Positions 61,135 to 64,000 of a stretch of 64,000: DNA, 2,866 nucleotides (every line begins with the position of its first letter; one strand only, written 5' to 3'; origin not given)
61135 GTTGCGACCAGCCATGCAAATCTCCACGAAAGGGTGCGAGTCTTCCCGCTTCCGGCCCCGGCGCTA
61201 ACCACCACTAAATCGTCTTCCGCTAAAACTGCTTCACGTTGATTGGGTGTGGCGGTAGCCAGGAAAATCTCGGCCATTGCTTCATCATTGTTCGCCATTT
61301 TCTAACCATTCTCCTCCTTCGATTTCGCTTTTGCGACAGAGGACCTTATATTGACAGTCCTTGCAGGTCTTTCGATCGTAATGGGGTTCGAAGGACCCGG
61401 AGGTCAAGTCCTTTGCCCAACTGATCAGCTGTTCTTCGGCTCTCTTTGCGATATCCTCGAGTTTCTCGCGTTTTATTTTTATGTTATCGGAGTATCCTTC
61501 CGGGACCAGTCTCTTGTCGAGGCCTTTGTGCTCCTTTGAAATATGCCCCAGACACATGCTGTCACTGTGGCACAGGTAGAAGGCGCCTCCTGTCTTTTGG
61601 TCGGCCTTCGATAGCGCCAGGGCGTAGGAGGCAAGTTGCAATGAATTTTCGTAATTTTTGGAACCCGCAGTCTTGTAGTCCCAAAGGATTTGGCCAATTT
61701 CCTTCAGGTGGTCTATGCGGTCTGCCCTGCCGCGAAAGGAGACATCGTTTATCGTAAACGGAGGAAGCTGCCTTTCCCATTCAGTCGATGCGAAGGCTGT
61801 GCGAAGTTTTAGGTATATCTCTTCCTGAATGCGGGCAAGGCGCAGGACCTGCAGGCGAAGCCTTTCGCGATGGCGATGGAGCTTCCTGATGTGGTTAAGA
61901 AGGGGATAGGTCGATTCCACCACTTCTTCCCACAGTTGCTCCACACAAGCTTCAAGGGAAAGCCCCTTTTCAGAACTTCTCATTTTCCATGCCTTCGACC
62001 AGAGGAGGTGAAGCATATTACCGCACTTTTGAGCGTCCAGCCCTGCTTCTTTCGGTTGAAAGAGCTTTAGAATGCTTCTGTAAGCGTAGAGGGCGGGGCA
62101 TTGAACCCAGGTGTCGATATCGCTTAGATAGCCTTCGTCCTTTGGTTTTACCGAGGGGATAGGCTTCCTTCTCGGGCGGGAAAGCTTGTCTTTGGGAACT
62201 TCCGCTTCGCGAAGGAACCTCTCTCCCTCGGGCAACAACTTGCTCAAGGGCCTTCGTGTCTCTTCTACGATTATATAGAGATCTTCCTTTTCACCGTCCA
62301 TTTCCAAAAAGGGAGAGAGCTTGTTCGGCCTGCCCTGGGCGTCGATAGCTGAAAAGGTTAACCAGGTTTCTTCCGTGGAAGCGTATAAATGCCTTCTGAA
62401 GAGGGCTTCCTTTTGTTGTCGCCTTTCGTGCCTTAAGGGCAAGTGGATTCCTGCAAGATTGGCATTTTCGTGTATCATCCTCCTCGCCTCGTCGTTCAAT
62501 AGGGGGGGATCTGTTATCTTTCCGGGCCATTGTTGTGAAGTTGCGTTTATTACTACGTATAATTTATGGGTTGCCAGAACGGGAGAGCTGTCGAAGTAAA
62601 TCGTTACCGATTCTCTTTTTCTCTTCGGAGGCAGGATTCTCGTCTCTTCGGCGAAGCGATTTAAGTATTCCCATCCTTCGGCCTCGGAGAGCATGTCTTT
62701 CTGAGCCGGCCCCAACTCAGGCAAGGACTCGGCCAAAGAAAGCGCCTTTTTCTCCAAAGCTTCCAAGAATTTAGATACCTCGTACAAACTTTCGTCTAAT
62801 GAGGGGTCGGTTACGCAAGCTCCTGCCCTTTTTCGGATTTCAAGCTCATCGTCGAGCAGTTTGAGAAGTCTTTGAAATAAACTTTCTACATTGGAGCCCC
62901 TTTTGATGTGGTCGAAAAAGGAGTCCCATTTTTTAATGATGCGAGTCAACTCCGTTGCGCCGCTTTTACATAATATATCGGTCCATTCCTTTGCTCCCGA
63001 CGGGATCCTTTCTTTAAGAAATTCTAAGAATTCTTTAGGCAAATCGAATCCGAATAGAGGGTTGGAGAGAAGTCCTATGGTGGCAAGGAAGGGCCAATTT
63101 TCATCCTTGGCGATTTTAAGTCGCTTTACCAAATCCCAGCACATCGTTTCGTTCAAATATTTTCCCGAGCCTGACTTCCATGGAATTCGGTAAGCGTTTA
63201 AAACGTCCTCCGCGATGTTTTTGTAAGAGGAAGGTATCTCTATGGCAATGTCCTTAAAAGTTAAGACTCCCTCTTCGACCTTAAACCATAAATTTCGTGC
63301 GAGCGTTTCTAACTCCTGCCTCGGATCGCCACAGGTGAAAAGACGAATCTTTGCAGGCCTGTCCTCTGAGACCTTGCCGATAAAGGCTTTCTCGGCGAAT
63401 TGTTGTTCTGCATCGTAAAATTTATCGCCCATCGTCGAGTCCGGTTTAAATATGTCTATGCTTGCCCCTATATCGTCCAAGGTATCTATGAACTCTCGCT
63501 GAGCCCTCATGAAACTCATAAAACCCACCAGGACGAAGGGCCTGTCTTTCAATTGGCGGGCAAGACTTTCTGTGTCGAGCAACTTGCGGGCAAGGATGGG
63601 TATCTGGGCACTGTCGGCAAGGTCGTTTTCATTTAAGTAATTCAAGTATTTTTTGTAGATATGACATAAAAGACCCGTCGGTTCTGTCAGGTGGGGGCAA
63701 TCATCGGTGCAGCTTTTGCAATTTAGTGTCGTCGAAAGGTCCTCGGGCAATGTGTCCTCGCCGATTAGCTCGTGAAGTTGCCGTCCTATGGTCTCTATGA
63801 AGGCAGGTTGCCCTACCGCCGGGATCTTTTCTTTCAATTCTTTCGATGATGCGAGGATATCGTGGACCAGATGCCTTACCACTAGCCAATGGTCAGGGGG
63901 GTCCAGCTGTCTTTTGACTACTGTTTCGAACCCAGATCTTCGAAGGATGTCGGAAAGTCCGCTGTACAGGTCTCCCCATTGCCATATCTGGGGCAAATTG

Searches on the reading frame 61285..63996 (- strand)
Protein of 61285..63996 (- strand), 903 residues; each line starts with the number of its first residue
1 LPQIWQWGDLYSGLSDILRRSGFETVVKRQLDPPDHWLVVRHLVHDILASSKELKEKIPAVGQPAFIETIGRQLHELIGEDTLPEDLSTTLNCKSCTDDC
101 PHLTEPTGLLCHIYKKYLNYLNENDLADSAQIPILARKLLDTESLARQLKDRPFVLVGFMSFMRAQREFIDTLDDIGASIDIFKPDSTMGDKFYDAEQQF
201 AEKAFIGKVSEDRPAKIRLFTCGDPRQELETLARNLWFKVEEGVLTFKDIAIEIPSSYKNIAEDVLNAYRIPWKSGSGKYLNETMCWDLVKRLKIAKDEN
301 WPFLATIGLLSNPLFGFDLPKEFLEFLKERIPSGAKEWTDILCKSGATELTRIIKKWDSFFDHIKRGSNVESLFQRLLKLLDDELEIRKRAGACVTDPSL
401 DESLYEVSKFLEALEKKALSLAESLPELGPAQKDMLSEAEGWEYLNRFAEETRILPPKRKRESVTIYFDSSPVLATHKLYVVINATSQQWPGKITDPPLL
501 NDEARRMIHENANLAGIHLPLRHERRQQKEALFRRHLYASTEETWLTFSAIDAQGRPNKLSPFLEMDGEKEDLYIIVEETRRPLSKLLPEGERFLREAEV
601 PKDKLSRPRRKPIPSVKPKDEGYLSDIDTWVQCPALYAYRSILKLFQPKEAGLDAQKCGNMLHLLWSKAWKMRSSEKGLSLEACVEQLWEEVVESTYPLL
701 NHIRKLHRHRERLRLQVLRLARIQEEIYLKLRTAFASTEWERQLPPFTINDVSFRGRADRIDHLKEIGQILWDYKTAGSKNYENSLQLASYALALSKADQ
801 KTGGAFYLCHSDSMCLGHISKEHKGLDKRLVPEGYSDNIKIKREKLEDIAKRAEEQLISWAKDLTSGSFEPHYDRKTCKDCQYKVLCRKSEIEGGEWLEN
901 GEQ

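Call 69: search_protein_families(library=pfam, proteins=[window:61285-63996:-], max_evalue=1e-8)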
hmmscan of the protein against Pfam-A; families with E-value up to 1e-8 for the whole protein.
window:61285-63996:- (903 aa): 1 family
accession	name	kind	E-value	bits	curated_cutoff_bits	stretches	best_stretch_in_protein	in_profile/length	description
PF12705.13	PDDEXK_1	-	1.7e-24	87.6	22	1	625-888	5-247/247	PD-(D/E)XK nuclease superfamily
